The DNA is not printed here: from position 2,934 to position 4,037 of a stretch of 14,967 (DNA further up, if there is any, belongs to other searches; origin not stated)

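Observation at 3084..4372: Translationally coupled two-gene operon ending in a KilA/antirepressor-like protein, with no replication gene downstream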

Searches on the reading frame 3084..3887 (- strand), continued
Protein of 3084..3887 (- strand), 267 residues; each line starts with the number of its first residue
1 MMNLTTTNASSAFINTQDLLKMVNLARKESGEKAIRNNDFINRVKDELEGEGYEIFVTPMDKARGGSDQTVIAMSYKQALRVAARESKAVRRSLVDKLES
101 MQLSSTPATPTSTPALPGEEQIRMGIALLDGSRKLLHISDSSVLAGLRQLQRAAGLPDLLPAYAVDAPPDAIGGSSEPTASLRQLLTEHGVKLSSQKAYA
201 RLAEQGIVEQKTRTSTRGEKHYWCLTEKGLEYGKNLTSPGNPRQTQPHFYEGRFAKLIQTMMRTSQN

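Call 74: fold_search(model_id=the predicted structure, library=pdb)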
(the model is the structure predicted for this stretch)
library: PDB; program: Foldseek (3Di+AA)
matches with E <= 10: 381; with E <= 0.001: 0
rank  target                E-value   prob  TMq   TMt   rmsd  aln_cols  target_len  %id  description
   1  7qcd_E                2.4e-02  0.57  0.17  0.17  23.6       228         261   10  CryoEM structure of the Smc5/6-holocomplex (composite structure) (released 2022-09-21)
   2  8s0e_G                2.3e-01  0.11  0.12  0.10  22.7       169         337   15  H. sapiens OCCM bound to double stranded DNA (released 2024-10-02)
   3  5h20                  3.4e-01  0.69  0.15  0.30   4.5        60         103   25  X-ray structure of PadR-like Transcription factor from bacteroid fragilis (released 2017-03-08)
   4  5zqh                  3.8e-01  0.69  0.14  0.31   6.3        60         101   25  Crystal structure of Streptococcus transcriptional regulator (released 2019-05-01)
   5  7yey_A                4.3e-01  0.16  0.11  0.16   9.5        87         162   10  Structure of MmIGF2BP3-KH12 in complex with 8-mer RNA (released 2023-07-12)
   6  8qdf_C                5.4e-01  0.63  0.13  0.30   4.9        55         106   25  Engineered LmrR with Met-89 replaced by para-boronophenylalanine (released 2024-05-01)
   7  4ejo_A                5.7e-01  0.33  0.15  0.29  15.7       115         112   19  Crystal structure of padr family transcriptional regulator from Eggerthella lenta DSM 2243 (released 2012-04-25)
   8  5hs7_B                6.4e-01  0.63  0.14  0.32   4.6        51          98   29  Reduced form of the transcriptional regulator YodB from B. subtilis (released 2016-08-17)
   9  9iij                  6.4e-01  0.57  0.14  0.29   4.1        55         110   27  Engineered LmrR with V15 replaced by unnatural amino acid 4-amino-L-phenyl-cysteine (released 2025-06-25)
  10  4ejo_B                7.5e-01  0.60  0.15  0.30   4.9        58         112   21  Crystal structure of padr family transcriptional regulator from Eggerthella lenta DSM 2243 (released 2012-04-25)
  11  7jps_A                7.5e-01  0.06  0.11  0.10  20.1       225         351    9  ORC-DNA: Human Origin Recognition Complex (ORC) with DNA bound in the core (released 2020-09-09)
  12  9e71_BH               8.0e-01  0.08  0.10  0.12  14.1        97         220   16  Cryo-EM structure of the Pyrobaculum calidifontis 70S ribosome (released 2024-11-20)
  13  8whx_h                8.9e-01  0.09  0.11  0.16  13.6        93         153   12  Cryo- EM structure of Mycobacterium smegmatis 70S ribosome and RafH. (released 2024-02-28)
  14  8p6p_F                9.5e-01  0.08  0.11  0.15  13.4       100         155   16  Mycoplasma pneumoniae small ribosomal subunit in chloramphenicol-treated cells (released 2024-11-20)
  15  7bze                  1.0e+00  0.47  0.14  0.30   4.8        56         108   16  Structure of Bacillus subtilis HxlR, K13A mutant (released 2021-02-03)
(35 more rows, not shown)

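Call 75: fold_search(model_id=the predicted structure, library=viral)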
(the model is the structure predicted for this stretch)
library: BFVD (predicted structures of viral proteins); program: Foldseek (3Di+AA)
matches with E <= 10: 583; with E <= 0.001: 10
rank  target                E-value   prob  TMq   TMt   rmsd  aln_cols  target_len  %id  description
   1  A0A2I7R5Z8            4.3e-08  1.00  0.35  0.35  21.5       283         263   17  (no name in the UniProt tables at hand)
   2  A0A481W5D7            6.1e-07  1.00  0.29  0.21  25.3       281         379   15  Antirepressor protein C-terminal domain-containing protein [Fusobacterium phage Fnu1]
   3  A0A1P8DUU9            6.9e-07  1.00  0.33  0.39  14.1       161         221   29  KilA protein [Escherichia phage vB_EcoS-IME253]
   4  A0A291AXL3            1.2e-06  1.00  0.34  0.44  11.9       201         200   18  Uncharacterized protein [Shigella phage Sf12]
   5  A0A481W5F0            2.4e-06  1.00  0.28  0.26  22.2       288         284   14  Antirepressor protein KilAC domain [Fusobacterium phage Fnu1]
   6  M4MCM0                1.2e-05  1.00  0.27  0.32  18.9       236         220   14  (no name in the UniProt tables at hand)
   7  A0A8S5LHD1            2.2e-05  1.00  0.23  0.18  22.1       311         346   17  KilAC domain protein [Siphoviridae sp. ctR0j7]
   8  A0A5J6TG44            5.3e-05  1.00  0.28  0.25  18.6       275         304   13  Putative DNA-binding protein [Salmonella phage vB_SenS_SB28]
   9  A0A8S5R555            2.6e-04  1.00  0.26  0.28  15.7       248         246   12  Antirepressor protein [Ackermannviridae sp. ctaCq7]
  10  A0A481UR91            7.6e-04  1.00  0.27  0.32  24.5       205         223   16  (no name in the UniProt tables at hand)
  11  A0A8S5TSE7            1.0e-03  0.95  0.17  0.23  18.1       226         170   16  Repressor domain protein [Siphoviridae sp. ctxdc10]
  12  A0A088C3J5            1.3e-03  1.00  0.28  0.36  14.8       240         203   10  (no name in the UniProt tables at hand)
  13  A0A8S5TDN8            1.3e-03  0.99  0.28  0.26  11.7       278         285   12  Repressor domain protein [Siphoviridae sp. ctNnX9]
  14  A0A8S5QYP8            1.8e-03  0.98  0.24  0.28  13.8       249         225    9  Regulatory protein [Siphoviridae sp. ctg6Y13]
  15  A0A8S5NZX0            2.9e-03  0.98  0.25  0.30  14.1       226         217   13  Regulatory protein (Fragment) [Siphoviridae sp. ct16C7]
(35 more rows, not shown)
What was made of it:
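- Foldseek against viral models returns proteins annotated KilA/KilAC at E = 4e-8 to 1e-3 (call 75).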

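Call 93: find_encoding_contigs(protein=P0061, flank=4000, max_places=2)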
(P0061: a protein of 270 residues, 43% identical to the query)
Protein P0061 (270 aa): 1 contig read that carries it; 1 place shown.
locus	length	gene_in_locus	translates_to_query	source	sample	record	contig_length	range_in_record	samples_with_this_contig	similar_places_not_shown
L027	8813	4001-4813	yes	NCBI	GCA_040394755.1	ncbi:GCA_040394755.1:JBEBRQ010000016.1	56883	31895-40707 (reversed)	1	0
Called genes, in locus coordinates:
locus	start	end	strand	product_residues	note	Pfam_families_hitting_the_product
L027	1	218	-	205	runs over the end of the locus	PF11319:VasI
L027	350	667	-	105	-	-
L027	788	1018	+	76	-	-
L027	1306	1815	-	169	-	-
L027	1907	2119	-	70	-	-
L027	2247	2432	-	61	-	-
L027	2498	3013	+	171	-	-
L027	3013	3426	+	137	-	-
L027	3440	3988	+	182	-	PF16786:RecA_dep_nuc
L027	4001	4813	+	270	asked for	-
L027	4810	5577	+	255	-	PF13730:HTH_36 (weak)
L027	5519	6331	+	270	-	PF01695:IstB_IS21, PF00308:Bac_DnaA (weak)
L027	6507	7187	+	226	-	PF00149:Metallophos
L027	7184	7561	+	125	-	-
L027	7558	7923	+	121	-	-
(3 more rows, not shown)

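Call 98: search_protein_families(library=pfam, proteins=[L019:6001-6777:+, P0072, P0061], max_evalue=0.01)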
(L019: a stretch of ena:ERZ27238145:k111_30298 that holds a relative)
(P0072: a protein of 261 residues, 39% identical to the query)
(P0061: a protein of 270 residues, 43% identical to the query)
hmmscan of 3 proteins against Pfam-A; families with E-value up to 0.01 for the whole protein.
L019:6001-6777:+ (258 aa): 1 family
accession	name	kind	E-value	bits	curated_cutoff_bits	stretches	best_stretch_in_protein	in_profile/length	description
PF09669.15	Phage_pRha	-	2e-10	41.5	29.9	1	12-100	1-90/91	Phage regulatory protein Rha (Phage_pRha)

P0072 (261 aa): 2 families
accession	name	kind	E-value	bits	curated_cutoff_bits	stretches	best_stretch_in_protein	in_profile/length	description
PF04383.19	KilA-N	-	1.3e-21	76.9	23.8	1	7-102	5-105/107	KilA-N domain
PF13814.12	Replic_Relax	-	0.004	17.7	25.3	1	173-236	15-79/191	Replication-relaxation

P0061 (270 aa): 1 family
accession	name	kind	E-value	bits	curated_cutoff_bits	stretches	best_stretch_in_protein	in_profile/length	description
PF05881.18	CNPase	-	0.0089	16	25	0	3-45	137-179/236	2',3'-cyclic nucleotide 3'-phosphodiesterase (CNP or CNPase)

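Call 101: search_protein_families(library=padloc, proteins=[window:3084-3887:-], max_evalue=0.01)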
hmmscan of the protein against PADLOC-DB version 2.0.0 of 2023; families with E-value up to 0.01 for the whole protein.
window:3084-3887:- (267 aa): 0 families

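Call 107: find_encoding_contigs(protein=P0044, flank=3000, max_places=8)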
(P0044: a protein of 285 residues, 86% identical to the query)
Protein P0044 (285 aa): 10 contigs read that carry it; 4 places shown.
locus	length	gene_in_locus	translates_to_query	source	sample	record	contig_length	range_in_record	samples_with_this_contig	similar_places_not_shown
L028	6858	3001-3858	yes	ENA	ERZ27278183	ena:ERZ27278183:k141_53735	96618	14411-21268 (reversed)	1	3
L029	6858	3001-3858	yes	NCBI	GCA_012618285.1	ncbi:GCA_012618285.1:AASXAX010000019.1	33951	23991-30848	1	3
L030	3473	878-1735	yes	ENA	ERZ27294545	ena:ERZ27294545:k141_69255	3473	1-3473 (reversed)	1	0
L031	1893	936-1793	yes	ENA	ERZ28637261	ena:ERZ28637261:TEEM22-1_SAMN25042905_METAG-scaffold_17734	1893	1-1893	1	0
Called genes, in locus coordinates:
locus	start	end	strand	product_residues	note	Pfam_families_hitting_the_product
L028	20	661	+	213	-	PF10609:ParA (weak), PF13614:AAA_31 (weak), PF09140:MipZ (weak)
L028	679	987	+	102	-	-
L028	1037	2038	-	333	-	PF01051:Rep3_N, PF21205:Rep3_C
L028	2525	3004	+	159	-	-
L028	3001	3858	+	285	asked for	PF10547:P22_AR_N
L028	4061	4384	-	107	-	-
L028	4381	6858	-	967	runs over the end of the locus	PF18763:ddrB-ParB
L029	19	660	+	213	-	PF10609:ParA (weak), PF13614:AAA_31 (weak), PF09140:MipZ (weak)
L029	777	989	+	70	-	-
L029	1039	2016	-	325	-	PF01051:Rep3_N, PF21205:Rep3_C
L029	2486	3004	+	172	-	-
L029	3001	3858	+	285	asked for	PF10547:P22_AR_N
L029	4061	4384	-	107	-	-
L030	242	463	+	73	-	PF10554:Phage_ASH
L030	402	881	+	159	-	-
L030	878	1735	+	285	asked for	PF10547:P22_AR_N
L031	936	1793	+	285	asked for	PF10547:P22_AR_N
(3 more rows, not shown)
